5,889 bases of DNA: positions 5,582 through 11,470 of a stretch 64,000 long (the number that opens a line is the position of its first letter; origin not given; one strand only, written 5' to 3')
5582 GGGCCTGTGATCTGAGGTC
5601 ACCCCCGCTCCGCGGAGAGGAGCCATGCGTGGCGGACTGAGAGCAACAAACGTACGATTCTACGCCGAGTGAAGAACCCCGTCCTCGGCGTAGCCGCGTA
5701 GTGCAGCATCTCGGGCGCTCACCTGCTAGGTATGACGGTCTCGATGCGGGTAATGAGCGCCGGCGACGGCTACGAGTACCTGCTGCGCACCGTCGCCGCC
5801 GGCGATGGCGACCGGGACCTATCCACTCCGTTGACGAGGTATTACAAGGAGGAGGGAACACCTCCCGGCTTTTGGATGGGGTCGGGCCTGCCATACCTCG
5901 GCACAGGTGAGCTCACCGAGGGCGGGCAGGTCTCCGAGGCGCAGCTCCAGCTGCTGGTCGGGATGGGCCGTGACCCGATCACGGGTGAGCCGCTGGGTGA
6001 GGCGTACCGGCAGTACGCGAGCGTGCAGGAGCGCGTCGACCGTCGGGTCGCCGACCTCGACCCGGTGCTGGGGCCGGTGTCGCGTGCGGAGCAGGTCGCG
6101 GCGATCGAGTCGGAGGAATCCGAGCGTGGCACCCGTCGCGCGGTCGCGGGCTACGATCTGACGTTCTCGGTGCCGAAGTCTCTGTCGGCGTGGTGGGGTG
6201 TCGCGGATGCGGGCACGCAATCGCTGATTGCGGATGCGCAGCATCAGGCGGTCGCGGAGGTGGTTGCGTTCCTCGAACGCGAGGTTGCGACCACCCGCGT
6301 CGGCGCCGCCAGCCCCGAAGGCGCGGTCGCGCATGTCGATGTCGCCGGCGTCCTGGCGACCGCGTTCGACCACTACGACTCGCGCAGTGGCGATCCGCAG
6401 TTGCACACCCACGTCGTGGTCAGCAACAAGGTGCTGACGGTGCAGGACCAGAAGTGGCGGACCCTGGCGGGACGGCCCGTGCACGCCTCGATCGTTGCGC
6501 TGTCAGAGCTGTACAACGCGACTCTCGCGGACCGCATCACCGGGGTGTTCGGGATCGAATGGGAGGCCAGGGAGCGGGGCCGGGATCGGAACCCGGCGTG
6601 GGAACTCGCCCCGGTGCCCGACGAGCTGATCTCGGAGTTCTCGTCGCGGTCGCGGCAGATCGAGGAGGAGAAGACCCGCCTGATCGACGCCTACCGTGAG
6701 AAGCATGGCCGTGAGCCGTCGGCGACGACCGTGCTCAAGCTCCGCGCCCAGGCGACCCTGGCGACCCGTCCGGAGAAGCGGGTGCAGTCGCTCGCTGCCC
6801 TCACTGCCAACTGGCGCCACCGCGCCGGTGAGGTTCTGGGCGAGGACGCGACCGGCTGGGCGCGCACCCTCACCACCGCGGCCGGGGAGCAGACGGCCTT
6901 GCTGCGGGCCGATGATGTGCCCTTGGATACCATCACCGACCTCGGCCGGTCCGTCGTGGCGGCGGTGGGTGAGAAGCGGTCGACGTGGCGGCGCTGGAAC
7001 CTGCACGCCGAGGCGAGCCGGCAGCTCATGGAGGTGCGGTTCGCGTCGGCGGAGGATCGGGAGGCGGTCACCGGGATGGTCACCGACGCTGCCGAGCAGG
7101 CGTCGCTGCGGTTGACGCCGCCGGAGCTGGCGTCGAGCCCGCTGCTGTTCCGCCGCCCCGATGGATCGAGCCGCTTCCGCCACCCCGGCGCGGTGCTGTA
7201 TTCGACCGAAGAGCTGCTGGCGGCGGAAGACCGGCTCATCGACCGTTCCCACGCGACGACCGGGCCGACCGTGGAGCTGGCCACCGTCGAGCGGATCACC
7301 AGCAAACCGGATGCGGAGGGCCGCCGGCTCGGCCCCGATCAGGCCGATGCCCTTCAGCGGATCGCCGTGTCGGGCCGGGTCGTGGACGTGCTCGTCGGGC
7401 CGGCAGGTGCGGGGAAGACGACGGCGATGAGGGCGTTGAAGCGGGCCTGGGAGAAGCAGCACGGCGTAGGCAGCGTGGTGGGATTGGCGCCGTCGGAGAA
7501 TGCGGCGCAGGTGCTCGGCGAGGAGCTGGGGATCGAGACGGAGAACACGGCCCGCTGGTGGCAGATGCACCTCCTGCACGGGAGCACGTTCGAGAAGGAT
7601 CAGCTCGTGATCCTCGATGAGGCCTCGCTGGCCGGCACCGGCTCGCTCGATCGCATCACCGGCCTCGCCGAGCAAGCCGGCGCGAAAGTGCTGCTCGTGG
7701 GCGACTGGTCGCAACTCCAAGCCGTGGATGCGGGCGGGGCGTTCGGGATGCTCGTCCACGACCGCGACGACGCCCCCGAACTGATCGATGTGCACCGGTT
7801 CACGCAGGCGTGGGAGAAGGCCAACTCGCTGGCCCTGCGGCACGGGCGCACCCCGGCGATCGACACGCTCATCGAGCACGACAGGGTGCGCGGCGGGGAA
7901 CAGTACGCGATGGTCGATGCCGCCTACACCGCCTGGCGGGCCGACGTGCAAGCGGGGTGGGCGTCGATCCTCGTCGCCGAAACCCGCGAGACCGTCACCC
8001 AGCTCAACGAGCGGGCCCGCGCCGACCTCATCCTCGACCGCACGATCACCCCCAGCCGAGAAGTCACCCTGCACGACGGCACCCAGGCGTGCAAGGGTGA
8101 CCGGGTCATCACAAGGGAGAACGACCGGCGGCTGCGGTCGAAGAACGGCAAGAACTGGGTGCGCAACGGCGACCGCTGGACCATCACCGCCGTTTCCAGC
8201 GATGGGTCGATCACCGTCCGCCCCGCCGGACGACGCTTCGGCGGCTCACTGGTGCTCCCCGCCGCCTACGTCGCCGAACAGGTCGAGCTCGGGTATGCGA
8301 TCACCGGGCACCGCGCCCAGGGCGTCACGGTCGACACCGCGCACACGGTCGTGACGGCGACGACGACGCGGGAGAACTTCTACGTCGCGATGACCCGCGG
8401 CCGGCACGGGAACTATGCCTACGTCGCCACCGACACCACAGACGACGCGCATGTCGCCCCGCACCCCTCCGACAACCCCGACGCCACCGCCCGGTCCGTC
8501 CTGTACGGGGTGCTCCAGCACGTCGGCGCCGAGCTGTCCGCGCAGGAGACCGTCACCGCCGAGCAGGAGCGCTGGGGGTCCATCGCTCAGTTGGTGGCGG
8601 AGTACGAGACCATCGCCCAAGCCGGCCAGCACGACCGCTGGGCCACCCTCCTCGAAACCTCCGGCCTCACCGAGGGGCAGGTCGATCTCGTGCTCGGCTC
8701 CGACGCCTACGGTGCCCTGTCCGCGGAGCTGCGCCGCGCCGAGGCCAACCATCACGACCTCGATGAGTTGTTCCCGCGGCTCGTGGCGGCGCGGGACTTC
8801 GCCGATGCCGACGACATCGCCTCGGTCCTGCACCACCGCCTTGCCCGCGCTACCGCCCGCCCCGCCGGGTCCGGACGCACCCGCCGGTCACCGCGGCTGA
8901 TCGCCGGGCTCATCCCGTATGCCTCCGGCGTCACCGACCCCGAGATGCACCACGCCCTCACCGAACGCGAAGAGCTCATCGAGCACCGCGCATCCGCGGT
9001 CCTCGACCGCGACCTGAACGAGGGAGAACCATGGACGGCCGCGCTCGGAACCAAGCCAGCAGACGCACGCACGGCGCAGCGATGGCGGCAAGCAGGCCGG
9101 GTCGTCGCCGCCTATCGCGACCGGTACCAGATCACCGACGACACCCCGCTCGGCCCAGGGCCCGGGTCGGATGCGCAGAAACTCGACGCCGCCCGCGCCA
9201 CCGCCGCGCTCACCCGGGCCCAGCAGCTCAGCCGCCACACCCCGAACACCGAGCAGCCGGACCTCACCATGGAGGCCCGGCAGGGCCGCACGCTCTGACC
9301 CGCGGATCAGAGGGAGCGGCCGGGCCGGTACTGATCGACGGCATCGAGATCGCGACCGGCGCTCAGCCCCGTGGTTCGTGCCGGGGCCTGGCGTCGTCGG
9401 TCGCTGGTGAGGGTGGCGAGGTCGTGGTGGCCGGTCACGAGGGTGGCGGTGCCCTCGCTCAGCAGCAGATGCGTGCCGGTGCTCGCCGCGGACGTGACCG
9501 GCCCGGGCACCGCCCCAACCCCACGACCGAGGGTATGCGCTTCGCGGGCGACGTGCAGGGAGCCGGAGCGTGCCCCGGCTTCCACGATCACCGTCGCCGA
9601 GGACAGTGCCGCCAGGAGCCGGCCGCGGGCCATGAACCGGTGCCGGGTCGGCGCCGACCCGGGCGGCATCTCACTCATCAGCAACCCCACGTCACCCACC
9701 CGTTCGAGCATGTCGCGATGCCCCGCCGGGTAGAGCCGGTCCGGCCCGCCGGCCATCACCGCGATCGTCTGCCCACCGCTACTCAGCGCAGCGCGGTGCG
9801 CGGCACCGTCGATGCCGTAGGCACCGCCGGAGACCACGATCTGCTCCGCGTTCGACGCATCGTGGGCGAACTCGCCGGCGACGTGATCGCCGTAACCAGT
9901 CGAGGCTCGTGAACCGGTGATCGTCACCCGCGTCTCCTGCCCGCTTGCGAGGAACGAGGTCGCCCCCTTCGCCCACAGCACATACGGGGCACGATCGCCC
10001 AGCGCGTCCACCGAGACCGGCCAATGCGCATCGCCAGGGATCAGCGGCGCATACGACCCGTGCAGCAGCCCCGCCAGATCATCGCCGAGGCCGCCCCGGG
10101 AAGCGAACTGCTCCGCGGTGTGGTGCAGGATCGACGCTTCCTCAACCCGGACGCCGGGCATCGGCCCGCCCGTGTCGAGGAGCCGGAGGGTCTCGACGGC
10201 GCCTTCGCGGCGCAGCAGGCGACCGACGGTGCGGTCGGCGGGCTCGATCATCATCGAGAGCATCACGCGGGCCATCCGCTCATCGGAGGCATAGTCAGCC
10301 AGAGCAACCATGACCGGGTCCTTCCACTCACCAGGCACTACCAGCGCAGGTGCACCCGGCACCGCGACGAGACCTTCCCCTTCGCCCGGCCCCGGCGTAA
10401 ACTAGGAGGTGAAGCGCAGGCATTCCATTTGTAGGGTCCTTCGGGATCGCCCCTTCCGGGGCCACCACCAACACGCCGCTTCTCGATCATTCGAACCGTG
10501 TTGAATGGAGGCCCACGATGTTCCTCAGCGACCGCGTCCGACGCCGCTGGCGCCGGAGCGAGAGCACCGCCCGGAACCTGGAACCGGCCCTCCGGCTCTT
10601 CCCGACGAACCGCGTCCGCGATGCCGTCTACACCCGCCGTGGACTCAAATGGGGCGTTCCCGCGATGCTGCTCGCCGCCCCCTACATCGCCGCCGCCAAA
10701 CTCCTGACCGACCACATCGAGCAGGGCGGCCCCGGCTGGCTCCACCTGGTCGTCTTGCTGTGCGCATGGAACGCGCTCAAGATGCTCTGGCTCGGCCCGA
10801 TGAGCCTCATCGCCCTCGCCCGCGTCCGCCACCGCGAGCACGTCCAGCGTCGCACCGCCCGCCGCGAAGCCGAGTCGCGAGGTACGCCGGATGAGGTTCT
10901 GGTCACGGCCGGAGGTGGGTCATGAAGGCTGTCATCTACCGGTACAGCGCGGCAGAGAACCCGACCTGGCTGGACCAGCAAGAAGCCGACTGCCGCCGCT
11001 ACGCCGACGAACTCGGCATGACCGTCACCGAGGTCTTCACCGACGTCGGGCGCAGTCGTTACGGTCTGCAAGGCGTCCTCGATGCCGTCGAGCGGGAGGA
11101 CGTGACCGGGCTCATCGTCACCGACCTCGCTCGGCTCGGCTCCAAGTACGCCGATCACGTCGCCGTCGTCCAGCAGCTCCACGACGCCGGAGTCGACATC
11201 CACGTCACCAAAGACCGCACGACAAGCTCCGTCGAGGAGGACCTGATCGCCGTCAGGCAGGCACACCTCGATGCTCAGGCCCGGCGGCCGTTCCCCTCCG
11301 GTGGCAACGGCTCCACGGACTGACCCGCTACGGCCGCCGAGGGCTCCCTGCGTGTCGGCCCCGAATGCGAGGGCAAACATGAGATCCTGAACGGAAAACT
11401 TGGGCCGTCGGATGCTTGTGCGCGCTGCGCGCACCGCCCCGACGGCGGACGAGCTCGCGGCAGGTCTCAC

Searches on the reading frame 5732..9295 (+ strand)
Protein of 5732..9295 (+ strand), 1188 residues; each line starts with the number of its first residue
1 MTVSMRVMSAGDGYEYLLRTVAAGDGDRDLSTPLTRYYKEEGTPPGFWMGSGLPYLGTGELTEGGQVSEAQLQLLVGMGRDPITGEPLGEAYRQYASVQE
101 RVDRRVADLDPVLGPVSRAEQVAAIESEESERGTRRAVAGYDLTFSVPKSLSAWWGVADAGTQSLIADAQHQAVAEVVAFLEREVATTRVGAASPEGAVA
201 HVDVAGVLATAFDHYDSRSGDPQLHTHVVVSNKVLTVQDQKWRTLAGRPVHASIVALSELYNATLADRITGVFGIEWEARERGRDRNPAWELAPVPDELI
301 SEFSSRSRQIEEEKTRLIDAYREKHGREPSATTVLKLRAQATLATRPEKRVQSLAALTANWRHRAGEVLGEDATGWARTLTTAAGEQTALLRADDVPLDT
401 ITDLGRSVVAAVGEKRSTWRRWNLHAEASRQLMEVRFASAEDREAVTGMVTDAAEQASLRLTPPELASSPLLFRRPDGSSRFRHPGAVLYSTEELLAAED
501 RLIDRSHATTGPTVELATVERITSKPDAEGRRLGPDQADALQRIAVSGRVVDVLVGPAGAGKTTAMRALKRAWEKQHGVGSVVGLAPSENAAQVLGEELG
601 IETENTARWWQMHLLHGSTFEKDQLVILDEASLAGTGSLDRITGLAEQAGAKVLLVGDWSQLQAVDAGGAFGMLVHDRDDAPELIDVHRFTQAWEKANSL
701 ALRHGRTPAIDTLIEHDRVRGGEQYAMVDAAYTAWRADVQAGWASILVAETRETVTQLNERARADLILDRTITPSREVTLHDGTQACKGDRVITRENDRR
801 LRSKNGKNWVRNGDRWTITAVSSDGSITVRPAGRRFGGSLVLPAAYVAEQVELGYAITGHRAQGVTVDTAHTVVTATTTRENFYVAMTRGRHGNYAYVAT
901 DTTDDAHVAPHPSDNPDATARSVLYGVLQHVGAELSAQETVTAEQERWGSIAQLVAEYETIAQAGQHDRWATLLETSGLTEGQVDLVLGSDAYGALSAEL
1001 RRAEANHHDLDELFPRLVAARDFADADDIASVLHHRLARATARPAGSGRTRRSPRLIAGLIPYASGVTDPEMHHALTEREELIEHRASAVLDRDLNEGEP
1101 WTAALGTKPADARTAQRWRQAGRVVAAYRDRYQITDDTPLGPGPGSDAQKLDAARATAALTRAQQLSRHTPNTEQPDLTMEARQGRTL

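Call 64: search_protein_families(library=pfam, proteins=[window:5732-9295:+], max_evalue=0.001)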
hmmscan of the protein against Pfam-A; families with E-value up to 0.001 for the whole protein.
window:5732-9295:+ (1188 aa): 6 families
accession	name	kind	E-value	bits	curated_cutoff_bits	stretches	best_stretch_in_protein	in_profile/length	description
PF08751.17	TrwC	-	2.4e-87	293.6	25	1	10-367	1-285/286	TrwC relaxase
PF13604.12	AAA_30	-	2.7e-59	200.6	27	1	533-723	2-190/191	AAA domain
PF13245.12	AAA_19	-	1.6e-10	41.7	25.1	1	549-664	11-131/134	AAA domain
PF01443.25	Viral_helicase1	-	8.7e-08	32.7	21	1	556-662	5-97/228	Viral superfamily 1 RNA helicase core domain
PF22232.2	TraI_hel_assoc_N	-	5e-06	27.5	27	1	557-657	2-99/99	TraI helicase-associated ssDNA bd, N-terminal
PF13401.12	AAA_22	-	4.3e-05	24.3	27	1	553-658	9-123/130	AAA domain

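Call 93: search_protein_families(library=ncbifam, proteins=[window:5732-9295:+], max_evalue=0.0001)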
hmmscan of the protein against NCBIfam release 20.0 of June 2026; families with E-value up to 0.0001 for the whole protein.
window:5732-9295:+ (1188 aa): 8 families
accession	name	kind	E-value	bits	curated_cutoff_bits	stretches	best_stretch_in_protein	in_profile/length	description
NF041492.1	MobF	equivalog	1.9e-69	234.5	100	1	3-367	2-297/299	MobF family relaxase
TIGR02768.1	TraA_Ti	equivalog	3e-60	204.4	590.45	1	489-902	317-719/751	Ti-type conjugative transfer relaxase TraA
NF010464.0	PRK13889.1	subfamily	9e-50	169.5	1015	1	489-901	300-704/992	conjugal transfer relaxase TraA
NF010402.0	PRK13826.1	subfamily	9.4e-41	139.6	1317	1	490-894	340-733/1102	Dtr system oriT relaxase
NF010263.0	PRK13709.1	equivalog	1.1e-37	129.1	2212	3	132-391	71-306/1752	conjugative transfer relaxase/helicase TraI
TIGR02760.1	TraI_TIGR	equivalog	2.3e-34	118.2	929.85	2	131-362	74-292/1960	conjugative transfer relaxase/helicase TraI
TIGR02686.1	relax_trwC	domain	1.5e-26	93.6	145.5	1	130-367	60-281/286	conjugative relaxase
TIGR01448.2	helicase_RecD2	equivalog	1.2e-19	70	500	1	514-892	298-682/713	SF1B family DNA helicase RecD2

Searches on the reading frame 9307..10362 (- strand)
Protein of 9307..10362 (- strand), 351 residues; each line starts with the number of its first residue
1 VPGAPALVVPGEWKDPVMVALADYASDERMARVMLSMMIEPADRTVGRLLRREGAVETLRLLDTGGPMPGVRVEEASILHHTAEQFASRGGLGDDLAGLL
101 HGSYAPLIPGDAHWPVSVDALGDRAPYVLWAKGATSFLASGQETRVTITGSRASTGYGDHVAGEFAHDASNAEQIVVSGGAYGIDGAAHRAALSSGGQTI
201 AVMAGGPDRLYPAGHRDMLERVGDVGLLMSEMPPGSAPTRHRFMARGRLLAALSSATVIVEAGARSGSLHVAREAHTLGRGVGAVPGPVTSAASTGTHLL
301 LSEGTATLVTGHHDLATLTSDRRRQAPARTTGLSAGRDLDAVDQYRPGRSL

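Call 64: search_protein_families(library=pfam, proteins=[window:9307-10362:-], max_evalue=0.001)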
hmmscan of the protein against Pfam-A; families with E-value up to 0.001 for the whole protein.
window:9307-10362:- (351 aa): 1 family
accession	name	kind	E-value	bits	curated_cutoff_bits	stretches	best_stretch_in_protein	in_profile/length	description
PF02481.21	DNA_processg_A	-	3e-57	193.7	29.6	1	107-309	10-210/212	DNA recombination-mediator protein A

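Call 93: search_protein_families(library=ncbifam, proteins=[window:9307-10362:-], max_evalue=0.0001)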
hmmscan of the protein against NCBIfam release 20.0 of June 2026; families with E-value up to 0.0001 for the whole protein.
window:9307-10362:- (351 aa): 2 families
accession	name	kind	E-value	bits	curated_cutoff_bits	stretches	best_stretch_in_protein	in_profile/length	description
TIGR00732.1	dprA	equivalog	2.9e-54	183.6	191.15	1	108-311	13-213/220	DNA-processing protein DprA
NF008007.0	PRK10736.1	equivalog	3.5e-42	144.9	495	1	107-316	75-280/374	DNA-protecting protein DprA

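Call 94: search_protein_families(library=padloc, proteins=[window:9307-10362:-], max_evalue=0.001)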
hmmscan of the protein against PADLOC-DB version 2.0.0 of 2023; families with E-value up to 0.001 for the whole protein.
window:9307-10362:- (351 aa): 3 families
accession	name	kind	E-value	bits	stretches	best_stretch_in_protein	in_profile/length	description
PDLC03961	ShosA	-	4.9e-43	145.5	1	109-286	84-259/303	-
PDLC03927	PsyrA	-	1.5e-22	78.3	1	111-308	101-293/398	-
PDLC02997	ShosA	-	7.5e-19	66.1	1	110-283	101-271/327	-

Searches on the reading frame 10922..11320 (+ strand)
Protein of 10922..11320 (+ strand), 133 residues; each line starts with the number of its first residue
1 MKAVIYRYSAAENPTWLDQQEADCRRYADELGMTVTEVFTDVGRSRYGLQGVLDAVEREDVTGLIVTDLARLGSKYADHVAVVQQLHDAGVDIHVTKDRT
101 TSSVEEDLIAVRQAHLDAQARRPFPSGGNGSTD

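Call 64: search_protein_families(library=pfam, proteins=[window:10922-11320:+], max_evalue=0.001)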
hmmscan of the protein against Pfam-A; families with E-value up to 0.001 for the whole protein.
window:10922-11320:+ (133 aa): 1 family
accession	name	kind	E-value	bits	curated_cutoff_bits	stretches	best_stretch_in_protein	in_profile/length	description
PF00239.26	Resolvase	-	1.1e-15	58.4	23.3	1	4-109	3-113/145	Resolvase, N terminal domain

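Call 93: search_protein_families(library=ncbifam, proteins=[window:10922-11320:+], max_evalue=0.0001)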
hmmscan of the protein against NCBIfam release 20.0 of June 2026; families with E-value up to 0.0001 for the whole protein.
window:10922-11320:+ (133 aa): 2 families
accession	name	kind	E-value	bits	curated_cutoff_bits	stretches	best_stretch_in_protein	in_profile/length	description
NF033518.0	transpos_IS607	equivalog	1.6e-07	31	110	1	3-109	56-164/187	IS607 family transposase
NF049883.1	resolv_YneB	equivalog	1.8e-07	30.9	175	1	3-106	2-111/211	YneB family resolvase-like protein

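Call 94: search_protein_families(library=padloc, proteins=[window:10922-11320:+], max_evalue=0.001)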
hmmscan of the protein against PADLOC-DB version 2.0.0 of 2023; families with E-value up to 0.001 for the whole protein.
window:10922-11320:+ (133 aa): 0 families
